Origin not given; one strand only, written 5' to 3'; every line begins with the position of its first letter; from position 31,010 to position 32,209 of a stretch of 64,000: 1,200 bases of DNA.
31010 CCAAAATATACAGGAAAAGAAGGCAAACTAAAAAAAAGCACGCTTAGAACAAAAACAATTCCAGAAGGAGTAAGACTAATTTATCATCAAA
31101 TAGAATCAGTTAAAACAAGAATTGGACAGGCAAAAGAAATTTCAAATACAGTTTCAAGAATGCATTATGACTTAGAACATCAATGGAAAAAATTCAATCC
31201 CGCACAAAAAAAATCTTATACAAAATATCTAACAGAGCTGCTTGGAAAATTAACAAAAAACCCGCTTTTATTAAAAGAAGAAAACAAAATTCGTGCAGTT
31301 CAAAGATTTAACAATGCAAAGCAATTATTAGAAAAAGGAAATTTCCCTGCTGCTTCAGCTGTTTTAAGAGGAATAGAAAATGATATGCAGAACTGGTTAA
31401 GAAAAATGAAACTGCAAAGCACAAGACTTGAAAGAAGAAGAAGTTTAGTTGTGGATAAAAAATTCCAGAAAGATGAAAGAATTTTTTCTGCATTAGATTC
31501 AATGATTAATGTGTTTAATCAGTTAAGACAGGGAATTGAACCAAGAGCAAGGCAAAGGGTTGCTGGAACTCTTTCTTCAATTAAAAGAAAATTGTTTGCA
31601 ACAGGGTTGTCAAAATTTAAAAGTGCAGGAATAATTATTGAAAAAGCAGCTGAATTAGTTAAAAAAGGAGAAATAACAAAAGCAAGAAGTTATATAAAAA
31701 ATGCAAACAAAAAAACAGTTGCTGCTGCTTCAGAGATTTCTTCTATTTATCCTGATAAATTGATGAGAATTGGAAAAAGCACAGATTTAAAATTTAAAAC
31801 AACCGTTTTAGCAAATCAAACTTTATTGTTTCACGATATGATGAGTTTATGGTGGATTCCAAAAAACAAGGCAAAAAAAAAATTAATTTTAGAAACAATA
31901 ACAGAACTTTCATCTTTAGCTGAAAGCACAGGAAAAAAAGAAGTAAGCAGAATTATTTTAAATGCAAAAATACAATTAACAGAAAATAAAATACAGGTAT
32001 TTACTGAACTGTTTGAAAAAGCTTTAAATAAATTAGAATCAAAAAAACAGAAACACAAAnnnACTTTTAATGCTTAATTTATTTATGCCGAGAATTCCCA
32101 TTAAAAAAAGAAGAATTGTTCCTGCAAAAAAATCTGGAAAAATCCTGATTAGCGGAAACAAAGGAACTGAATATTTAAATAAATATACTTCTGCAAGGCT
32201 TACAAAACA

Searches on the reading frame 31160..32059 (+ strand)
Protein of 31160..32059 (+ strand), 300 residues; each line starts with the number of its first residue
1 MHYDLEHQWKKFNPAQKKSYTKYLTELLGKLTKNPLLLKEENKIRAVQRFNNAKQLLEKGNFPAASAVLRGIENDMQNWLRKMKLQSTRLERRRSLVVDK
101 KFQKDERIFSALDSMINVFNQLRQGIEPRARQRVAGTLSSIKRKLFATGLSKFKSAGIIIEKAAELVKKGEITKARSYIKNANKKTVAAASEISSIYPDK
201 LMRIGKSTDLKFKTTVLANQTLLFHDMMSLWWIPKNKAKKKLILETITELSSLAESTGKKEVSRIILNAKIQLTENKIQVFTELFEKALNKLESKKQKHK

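Call 41: search_protein_families(library=pfam, proteins=[window:31160-32059:+])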
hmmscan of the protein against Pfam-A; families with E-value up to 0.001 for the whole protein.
window:31160-32059:+ (300 aa): 1 family
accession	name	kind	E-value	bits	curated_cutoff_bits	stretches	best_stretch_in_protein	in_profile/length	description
PF10938.13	YfdX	-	0.00027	21.4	26.6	0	49-89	74-114/149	YfdX protein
